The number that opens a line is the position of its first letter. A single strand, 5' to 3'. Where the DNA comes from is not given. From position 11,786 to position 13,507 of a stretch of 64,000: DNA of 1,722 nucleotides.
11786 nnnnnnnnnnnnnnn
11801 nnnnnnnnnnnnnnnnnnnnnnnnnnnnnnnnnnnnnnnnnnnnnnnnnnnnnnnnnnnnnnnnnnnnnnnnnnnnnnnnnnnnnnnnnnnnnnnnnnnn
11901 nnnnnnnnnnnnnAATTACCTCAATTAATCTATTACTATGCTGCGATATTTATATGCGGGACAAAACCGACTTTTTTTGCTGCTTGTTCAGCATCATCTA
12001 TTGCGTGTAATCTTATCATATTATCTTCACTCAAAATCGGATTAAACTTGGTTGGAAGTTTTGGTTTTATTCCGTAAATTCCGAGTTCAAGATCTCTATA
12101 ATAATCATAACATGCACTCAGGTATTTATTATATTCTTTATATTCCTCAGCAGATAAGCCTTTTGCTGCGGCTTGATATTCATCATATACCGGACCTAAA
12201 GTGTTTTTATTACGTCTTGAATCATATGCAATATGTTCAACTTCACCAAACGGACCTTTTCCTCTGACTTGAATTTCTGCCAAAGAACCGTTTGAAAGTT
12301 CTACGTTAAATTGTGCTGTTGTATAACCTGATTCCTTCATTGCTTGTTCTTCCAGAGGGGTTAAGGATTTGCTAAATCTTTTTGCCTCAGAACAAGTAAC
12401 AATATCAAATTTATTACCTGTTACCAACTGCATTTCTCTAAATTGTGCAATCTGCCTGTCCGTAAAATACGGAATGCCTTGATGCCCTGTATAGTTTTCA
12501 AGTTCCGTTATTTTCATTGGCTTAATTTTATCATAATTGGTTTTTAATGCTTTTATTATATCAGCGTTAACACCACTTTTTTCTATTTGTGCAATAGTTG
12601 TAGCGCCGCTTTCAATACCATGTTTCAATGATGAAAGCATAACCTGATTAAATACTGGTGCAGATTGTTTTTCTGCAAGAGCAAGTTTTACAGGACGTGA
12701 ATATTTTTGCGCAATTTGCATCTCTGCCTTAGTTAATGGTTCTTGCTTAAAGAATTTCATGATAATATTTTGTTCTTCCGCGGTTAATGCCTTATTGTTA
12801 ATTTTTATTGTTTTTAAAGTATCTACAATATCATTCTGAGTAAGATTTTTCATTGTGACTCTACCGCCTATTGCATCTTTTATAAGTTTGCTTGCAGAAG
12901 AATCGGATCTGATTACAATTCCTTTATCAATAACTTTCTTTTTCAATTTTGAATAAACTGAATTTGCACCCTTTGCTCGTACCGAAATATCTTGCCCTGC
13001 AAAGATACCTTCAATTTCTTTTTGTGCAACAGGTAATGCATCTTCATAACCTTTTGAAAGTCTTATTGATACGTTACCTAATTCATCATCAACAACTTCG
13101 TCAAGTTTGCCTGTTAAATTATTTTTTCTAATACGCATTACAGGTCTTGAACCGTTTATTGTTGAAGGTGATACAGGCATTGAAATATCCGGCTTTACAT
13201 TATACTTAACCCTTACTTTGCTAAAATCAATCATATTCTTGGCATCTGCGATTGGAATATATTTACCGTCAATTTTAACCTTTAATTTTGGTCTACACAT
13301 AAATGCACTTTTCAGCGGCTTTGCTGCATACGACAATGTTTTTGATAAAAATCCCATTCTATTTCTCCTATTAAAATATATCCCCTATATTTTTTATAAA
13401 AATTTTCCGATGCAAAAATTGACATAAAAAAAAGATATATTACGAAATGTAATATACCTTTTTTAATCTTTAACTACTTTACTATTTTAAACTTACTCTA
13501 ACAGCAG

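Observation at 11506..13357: Divergent RelA/SpoT-fold (toxSAS-like) protein with a ~145-aa insertion, in an operon with a 135-aa ORFan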

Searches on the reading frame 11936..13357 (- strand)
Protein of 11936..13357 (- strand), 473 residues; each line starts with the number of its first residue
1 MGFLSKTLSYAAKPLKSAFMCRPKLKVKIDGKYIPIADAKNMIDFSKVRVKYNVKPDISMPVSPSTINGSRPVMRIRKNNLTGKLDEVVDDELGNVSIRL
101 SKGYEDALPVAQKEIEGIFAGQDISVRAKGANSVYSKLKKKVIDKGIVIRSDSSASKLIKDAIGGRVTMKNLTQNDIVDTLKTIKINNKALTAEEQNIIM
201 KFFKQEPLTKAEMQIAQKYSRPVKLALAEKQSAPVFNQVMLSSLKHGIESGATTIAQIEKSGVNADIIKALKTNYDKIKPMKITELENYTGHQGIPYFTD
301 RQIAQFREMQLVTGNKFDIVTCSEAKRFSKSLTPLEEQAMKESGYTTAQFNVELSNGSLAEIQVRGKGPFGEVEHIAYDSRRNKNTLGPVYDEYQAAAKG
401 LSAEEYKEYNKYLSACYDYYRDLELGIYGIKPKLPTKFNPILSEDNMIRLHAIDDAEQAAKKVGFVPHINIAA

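Call 3: search_protein_families(library=pfam, proteins=[window:11936-13357:-], max_evalue=1)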
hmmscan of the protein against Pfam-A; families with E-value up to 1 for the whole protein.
window:11936-13357:- (473 aa): 3 families
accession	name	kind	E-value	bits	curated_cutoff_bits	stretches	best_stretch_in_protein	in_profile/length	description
PF04607.23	RelA_SpoT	-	0.0015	19.2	27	1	127-200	2-62/113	Region found in RelA / SpoT proteins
PF10385.14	RNA_pol_Rpb2_45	-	0.11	13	28.2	0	339-373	18-55/66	RNA polymerase beta subunit external 1 domain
PF13721.11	SecD-TM1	-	0.17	12.8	30.5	1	166-219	42-95/103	SecD export protein N-terminal TM region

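Call 4: search_protein_families(library=ncbifam, proteins=[window:11936-13357:-], max_evalue=1)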
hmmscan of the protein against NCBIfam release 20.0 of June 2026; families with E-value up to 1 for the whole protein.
window:11936-13357:- (473 aa): 1 family
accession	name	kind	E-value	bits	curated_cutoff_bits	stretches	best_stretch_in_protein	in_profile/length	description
NF047688.1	LIMLP_19325_fam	subfamily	0.43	10.3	70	0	274-295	4-27/54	LIMLP_19325 family protein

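Call 5: search_protein_families(library=padloc, proteins=[window:11936-13357:-], max_evalue=1)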
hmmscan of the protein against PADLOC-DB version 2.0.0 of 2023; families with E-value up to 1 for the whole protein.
window:11936-13357:- (473 aa): 0 families

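Call 6: find_homologous_proteins(query=window:11936-13357:-, max_evalue=0.001)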
Query window:11936-13357:- (473 aa): 60 proteins with E <= 0.001 among 8000 candidates.
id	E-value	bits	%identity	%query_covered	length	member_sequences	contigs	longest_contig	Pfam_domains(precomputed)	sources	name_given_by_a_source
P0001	0.0e+0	1034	100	100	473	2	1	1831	-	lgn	-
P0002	5.8e-270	914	86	100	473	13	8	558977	-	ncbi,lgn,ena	-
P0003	2.2e-243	826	78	100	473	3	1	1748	-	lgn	-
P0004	7.6e-239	811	77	100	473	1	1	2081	-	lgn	-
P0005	1.5e-238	810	77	100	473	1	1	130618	-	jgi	-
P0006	5.6e-238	808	78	100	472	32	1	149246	-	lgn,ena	-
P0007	1.6e-236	803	77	100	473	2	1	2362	-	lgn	-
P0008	8.7e-230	781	75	100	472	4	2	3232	-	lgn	-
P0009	1.6e-212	724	71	100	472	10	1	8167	-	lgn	-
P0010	2.3e-186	638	63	100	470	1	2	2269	-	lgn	-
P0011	1.4e-177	609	64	94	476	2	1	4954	-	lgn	-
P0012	3.1e-177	608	61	100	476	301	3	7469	-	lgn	-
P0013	5.8e-177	607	77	77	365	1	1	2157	-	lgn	-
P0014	1.5e-174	599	60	99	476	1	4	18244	-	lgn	-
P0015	7.4e-172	590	61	94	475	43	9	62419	-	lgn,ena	-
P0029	4.6e-123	430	47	94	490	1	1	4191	PF04607.24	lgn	-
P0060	3.5e-56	209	37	81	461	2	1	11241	-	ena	-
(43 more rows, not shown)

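Call 7: search_solved_structures(query=window:11936-13357:-, max_evalue=10, show_alignments=3)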
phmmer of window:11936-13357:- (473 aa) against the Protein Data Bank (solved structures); distinct sequences matched with E-value up to 10: 1.
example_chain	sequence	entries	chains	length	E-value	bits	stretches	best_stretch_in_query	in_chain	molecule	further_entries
1bhe_A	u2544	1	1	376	0.84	11.9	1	64-184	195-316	POLYGALACTURONASE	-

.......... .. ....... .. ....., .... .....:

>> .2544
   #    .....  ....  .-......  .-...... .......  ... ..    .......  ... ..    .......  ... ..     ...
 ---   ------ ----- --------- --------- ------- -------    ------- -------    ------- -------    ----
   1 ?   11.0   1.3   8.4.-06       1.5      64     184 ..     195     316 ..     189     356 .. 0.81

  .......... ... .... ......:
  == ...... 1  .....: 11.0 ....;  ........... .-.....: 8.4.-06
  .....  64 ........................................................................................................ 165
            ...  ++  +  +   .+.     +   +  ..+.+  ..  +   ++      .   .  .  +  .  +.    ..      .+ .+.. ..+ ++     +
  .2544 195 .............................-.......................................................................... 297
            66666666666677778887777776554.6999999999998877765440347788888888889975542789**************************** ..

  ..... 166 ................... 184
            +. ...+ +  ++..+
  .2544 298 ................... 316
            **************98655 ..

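Call 9: search_solved_structures(query=A1, max_evalue=10, show_alignments=4)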
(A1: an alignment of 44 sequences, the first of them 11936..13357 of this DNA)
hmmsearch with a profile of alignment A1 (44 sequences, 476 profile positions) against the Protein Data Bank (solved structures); distinct sequences matched with E-value up to 10: 2.
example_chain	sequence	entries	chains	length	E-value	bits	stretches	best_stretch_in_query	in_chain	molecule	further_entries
4hxt_A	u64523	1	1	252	0.54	11.9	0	104-176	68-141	De Novo Protein OR329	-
4ryb_A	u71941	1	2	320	2.2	9.8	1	328-355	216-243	3-oxoacyl-[acyl-carrier-protein] synthase 3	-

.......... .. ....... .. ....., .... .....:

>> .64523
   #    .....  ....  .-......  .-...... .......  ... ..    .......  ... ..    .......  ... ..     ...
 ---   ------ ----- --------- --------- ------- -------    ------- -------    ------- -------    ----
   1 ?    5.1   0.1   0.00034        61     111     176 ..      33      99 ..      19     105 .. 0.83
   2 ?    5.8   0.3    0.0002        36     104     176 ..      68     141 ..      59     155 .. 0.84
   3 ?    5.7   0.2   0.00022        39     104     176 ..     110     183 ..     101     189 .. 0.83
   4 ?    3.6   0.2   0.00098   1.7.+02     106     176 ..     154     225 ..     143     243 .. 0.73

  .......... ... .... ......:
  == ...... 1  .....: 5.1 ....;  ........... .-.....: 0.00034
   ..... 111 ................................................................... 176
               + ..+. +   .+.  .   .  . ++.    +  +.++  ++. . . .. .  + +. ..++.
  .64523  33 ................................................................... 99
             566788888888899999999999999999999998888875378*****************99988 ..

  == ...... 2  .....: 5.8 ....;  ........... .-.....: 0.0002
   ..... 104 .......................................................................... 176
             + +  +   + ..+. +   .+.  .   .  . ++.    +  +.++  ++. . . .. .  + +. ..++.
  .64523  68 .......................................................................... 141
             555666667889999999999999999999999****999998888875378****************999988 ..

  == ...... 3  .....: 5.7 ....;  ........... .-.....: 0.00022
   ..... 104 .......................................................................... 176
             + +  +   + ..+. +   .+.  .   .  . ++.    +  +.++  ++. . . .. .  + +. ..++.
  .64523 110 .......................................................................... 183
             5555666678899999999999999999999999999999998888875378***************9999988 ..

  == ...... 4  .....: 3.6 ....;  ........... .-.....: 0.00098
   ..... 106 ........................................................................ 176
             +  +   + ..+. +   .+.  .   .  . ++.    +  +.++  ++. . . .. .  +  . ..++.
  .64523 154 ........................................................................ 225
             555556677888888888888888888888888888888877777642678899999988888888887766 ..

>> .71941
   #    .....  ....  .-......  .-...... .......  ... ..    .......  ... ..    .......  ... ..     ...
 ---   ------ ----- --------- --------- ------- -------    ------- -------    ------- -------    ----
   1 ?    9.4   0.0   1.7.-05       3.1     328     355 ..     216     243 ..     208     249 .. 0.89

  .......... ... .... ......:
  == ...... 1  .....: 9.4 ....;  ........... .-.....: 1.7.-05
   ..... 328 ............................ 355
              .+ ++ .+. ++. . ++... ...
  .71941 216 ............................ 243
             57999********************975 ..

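Call 11: find_related_loci(query=A1, collection=genome_contigs, flank=6000)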
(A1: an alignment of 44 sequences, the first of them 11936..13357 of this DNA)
Query A1 (473 aa) in genome_contigs; peptide patterns used: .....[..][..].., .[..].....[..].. (x = any residue, [..] = any of these).
83 stretches matched a pattern; 50 encode a relative of the query (tblastn E <= 1e-3); 50 distinct loci.
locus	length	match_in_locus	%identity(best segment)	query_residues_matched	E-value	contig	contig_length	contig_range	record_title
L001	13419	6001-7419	86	1-473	0e+0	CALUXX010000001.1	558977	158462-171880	MAG: Candidatus Gastranaerophilales bacterium isolate BRZ_H__bin44 genome assembly, contig: BRZ_H__NODE_2_length_558977_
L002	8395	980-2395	78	1-473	0e+0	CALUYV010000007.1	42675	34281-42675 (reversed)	MAG: Candidatus Gastranaerophilales bacterium isolate BRZ_SG__bin60 genome assembly, contig: BRZ_SG__NODE_810_length_426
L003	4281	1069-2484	71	1-473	0e+0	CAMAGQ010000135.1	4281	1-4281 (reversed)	MAG: uncultured bacterium isolate SRR5666658_bin.8_metaWRAP_v1.3_MAG genome assembly, contig: ERZ11448881.14909, whole g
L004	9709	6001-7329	64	30-473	0e+0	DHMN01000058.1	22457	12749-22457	MAG TPA_asm: Cyanobacteria bacterium UBA4641 UBA4641_contig_20962, whole genome shotgun sequence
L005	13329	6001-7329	64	30-473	0e+0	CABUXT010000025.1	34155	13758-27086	MAG TPA_asm: uncultured cyanobacterium isolate MGYG-HGUT-04473 genome assembly, contig: GUT_GENOME276506_25, whole genom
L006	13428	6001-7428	61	1-473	0e+0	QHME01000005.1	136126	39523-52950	MAG: Candidatus Melainabacteria bacterium isolate js4906-23-3_S14_33_15 js4906-23-3_S14_scaffold_39, whole genome shotgu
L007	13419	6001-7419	58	4-473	1e-178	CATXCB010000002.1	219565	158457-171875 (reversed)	MAG TPA_asm: uncultured bacterium isolate ERR9578265_bin.11_MetaWRAP_v1.3_MAG genome assembly, contig: ERZ18533859.48, w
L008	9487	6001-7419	57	4-473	4e-176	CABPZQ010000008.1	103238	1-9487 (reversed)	MAG TPA_asm: uncultured bacterium isolate MGYG-HGUT-00385 genome assembly, contig: GUT_GENOME008347_8, whole genome shot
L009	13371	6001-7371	49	5-469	2e-138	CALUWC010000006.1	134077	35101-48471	MAG: Candidatus Gastranaerophilales bacterium isolate BRZ_SG__bin122 genome assembly, contig: BRZ_SG__NODE_56_length_134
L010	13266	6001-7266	49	50-469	4e-135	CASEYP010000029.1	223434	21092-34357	uncultured bacterium isolate SI.A93.metabat-bins.156 genome assembly, contig: SI.A93.metabat-bins.156.fa_k141_324774, wh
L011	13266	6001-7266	49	50-469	7e-134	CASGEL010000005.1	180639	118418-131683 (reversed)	uncultured bacterium isolate A94_L1_369369_idba_bin.43 genome assembly, contig: A94_L1_369369_idba_bin.43.fa_scaffold_52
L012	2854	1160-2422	49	51-469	9e-140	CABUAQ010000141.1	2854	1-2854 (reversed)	MAG TPA_asm: uncultured bacterium isolate MGYG-HGUT-03829 genome assembly, contig: GUT_GENOME244953_141, whole genome sh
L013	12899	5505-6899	46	15-469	3e-132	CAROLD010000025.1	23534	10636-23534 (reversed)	MAG TPA_asm: uncultured bacterium isolate MGBC114377 genome assembly, contig: MGBC114377.25, whole genome shotgun sequen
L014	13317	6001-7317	49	40-473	1e-130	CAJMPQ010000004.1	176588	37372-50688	TPA_asm: uncultured bacterium isolate ERR1600607-bin.33 genome assembly, contig: NODE_46_length_176588_cov_20.755009, wh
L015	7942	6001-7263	47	51-469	2e-129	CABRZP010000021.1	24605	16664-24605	MAG TPA_asm: uncultured bacterium isolate MGYG-HGUT-02077 genome assembly, contig: GUT_GENOME126180_21, whole genome sho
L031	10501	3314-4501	36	87-473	3e-68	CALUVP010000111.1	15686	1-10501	MAG: Candidatus Gastranaerophilales bacterium isolate E22__bin217 genome assembly, contig: E22__k127_4808786, whole geno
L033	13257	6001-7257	35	55-469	1e-66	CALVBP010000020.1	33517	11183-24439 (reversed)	MAG: Candidatus Gastranaerophilales bacterium isolate BRZ_LE__bin21 genome assembly, contig: BRZ_LE__NODE_1217_length_33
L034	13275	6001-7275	34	51-469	1e-66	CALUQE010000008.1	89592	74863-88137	MAG: Candidatus Gastranaerophilales bacterium isolate BRZ_BK__bin43 genome assembly, contig: BRZ_BK__NODE_410_length_895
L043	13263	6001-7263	34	55-471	7e-69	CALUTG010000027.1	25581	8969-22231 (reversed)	MAG: Candidatus Gastranaerophilales bacterium isolate BRZ_QG__bin31 genome assembly, contig: BRZ_QG__NODE_2290_length_25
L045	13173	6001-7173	32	92-473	1e-58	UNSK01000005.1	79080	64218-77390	Candidatus Gastranaerophilales bacterium isolate UMGS1517 genome assembly, contig: NODE_103_length_79080_cov_5.721873, w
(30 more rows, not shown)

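Call 18: predict_structure(alignment_id=A1)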
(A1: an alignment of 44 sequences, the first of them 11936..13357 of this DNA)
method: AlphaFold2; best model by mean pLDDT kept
length: 473 residues; sequences in the alignment: 44
mean_pLDDT: 91.6   pTM: 0.87
mean pLDDT of the five models: 91.6, 90.8, 90.7, 90.2, 89.9
residues with pLDDT >= 90: 398; 70-90: 51; 50-70: 7; < 50: 17
segments of 3 or more residues with pLDDT < 50: 1-17
pLDDT, mean of each block of 10 residues (from residue 1): 34 43 91 93 89 91 89 93 94 96 95 96 95 95 95 92 96 97 95 98 96 97 97 97 97 97 98 97 96 95 98 95 90 94 93 93 93 90 77 94 95 96 95 97 97 93 92 76
secondary structure, 60 per line:
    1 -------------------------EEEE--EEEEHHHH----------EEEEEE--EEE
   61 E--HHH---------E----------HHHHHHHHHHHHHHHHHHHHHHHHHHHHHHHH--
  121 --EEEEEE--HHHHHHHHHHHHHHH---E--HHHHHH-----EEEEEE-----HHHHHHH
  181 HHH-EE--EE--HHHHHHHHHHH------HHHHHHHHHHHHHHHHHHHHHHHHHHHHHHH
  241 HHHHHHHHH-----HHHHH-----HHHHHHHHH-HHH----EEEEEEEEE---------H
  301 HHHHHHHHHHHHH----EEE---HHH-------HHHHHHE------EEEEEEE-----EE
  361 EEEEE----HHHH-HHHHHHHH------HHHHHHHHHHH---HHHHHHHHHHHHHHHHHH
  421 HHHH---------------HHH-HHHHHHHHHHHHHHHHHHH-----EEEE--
elements in order: E26-29 E32-35 H36-39 E50-55 E58-61 H87-118 E123-128 H131-145 H152-157 E163-168 H174-183 H193-203 H210-249 H255-259 H265-273 E282-290 H300-313 E318-320 H334-339 E347-353 E359-365 H370-373 H375-382 H389-399 H403-424 H444-462 E468-471

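Call 19: find_related_loci(query=A1, collection=viral_contigs, flank=5000)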
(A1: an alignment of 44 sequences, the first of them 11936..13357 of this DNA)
Query A1 (473 aa) in viral_contigs; peptide patterns used: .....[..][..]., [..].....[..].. (x = any residue, [..] = any of these).
70 stretches matched a pattern, but none encodes a relative of the query by tblastn (E <= 1e-3).

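Call 21: fold_search(model_id=the predicted structure, library=pdb)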
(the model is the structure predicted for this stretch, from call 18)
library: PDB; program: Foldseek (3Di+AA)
matches with E <= 10: 317; with E <= 0.001: 0
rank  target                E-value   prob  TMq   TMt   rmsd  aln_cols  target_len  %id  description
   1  6fgj_A                6.5e-03  1.00  0.24  0.50   8.2       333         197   12  Crystal structure of the small alarmone synthethase 2 from Staphylococcus aureus (released 2018-02-07)
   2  5ded_H                9.4e-03  0.99  0.22  0.47   9.4       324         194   12  Crystal structure of the small alarmone synthethase 1 from Bacillus subtilis bound to its product pppGpp (released 2015-10-28)
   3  6ewz_A                9.9e-03  0.98  0.23  0.46  10.7       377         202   12  Crystal structure of RelP (SAS2) from Staphylococcus aureus bound to AMPCPP and GTP in the pre-catalytic state (released 2018-01-24)
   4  6ewz_B                1.2e-02  0.99  0.24  0.48   9.8       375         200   13  Crystal structure of RelP (SAS2) from Staphylococcus aureus bound to AMPCPP and GTP in the pre-catalytic state (released 2018-01-24)
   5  5ded_C                1.2e-02  0.98  0.20  0.43  10.0       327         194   12  Crystal structure of the small alarmone synthethase 1 from Bacillus subtilis bound to its product pppGpp (released 2015-10-28)
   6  6ex0_A                1.4e-02  0.93  0.19  0.40  10.2       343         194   12  Crystal structure of RelP (SAS2) from Staphylococcus aureus bound to pppGpp in the post-catalytic state (released 2018-01-24)
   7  5dec_B                1.7e-02  0.99  0.23  0.49   7.1       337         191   11  Crystal structure of the small alarmone synthetase 1 from Bacillus subtilis (released 2015-10-28)
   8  2be3_A                2.1e-02  0.98  0.23  0.47  12.8       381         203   12  Structure of a GTP Pyrophosphokinase Family Protein from Streptococcus pneumoniae (released 2005-12-06)
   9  5dec_D                2.2e-02  0.97  0.23  0.47   7.5       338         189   11  Crystal structure of the small alarmone synthetase 1 from Bacillus subtilis (released 2015-10-28)
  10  3l9d_B                2.2e-02  0.95  0.21  0.44  12.1       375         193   11  The Crystal Structure of smu.1046c from Streptococcus mutans UA159 (released 2011-01-12)
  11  6fgj_B                2.2e-02  0.95  0.21  0.41   9.4       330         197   12  Crystal structure of the small alarmone synthethase 2 from Staphylococcus aureus (released 2018-02-07)
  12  7ztb_B                2.7e-02  0.92  0.25  0.32  10.6       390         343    8  Structure of the Salmonella tRNA pyrophosphokinase CapRel (released 2022-11-23)
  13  6fgx_B                3.1e-02  0.91  0.19  0.42  10.4       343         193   12  Crystal structure of the small alarmone synthethase 2 from Staphylococcus aureus bound to AMPCPP (released 2018-02-07)
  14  3l9d_A                3.9e-02  0.84  0.20  0.41  12.0       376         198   10  The Crystal Structure of smu.1046c from Streptococcus mutans UA159 (released 2011-01-12)
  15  5ded_A                5.6e-02  0.92  0.21  0.45   9.9       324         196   12  Crystal structure of the small alarmone synthethase 1 from Bacillus subtilis bound to its product pppGpp (released 2015-10-28)
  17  8vx3_C                7.3e-02  0.96  0.28  0.57   9.0       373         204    8  Structure of an exported small alarmone synthetase from Streptomyces albidoflavus (released 2025-02-05)
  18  8vx3_A                1.1e-01  0.12  0.11  0.20  20.4       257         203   15  Structure of an exported small alarmone synthetase from Streptomyces albidoflavus (released 2025-02-05)
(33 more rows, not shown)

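Call 23: find_encoding_contigs(protein=P0002, flank=10000, max_places=1)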
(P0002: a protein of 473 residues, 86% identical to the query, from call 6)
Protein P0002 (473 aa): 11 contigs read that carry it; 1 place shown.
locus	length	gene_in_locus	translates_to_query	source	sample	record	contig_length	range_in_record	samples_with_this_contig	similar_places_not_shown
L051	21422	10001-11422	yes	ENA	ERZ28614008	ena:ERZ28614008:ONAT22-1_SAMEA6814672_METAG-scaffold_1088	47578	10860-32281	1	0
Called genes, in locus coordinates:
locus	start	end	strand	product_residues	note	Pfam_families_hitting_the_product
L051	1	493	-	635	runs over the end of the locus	PF06480:FtsH_ext, PF00004:AAA, PF07728:AAA_5 (weak), PF17862:AAA_lid_3, PF01434:Peptidase_M41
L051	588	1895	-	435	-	PF02447:GntP_permease (weak), PF03600:CitMHS (faint), PF13726:Na_H_antiport_2, PF03553:Na_H_antiporter, PF03606:DcuC (weak)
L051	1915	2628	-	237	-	-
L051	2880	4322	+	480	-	PF11638:DnaA_N, PF00308:Bac_DnaA, PF08299:Bac_DnaA_C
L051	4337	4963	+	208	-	PF01330:RuvA_N, PF00633:HHH (faint), PF14520:HHH_5, PF07499:RuvA_C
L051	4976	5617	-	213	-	PF12705:PDDEXK_1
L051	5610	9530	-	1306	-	PF00580:UvrD-helicase, PF01443:Viral_helicase1 (faint), PF13245:AAA_19, PF13361:UvrD_C, PF13538:UvrD_C_2 (faint)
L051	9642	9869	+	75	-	PF10771:DUF2582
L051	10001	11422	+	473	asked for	-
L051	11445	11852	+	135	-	-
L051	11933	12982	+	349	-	PF00226:DnaJ, PF01556:DnaJ_C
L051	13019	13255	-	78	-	-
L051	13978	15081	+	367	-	PF01571:GCV_T, PF08669:GCV_T_C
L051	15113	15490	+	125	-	PF01597:GCV_H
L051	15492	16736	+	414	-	PF02347:GDC-P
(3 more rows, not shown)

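Call 24: find_encoding_contigs(protein=P0060, flank=10000, max_places=2)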
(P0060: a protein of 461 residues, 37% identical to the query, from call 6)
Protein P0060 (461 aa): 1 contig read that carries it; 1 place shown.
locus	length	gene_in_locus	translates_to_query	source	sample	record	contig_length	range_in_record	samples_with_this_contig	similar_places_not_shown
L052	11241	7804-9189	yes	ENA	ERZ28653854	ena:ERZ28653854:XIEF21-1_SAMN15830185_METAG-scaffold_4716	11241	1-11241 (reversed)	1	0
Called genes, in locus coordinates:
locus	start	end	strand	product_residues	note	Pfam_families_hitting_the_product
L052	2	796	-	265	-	?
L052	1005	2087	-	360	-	PF02096:60KD_IMP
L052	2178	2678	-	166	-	PF28396:SepQ_C, PF01052:FliMN_C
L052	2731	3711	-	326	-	PF02154:FliM, PF01052:FliMN_C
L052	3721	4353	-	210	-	PF03748:FliL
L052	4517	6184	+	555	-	PF00512:HisKA (weak), PF02518:HATPase_c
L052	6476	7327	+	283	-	-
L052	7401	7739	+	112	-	-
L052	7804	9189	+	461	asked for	-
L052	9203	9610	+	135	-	-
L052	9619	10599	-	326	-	PF08240:ADH_N, PF16912:Glu_dehyd_C, PF00107:ADH_zinc_N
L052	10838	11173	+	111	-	-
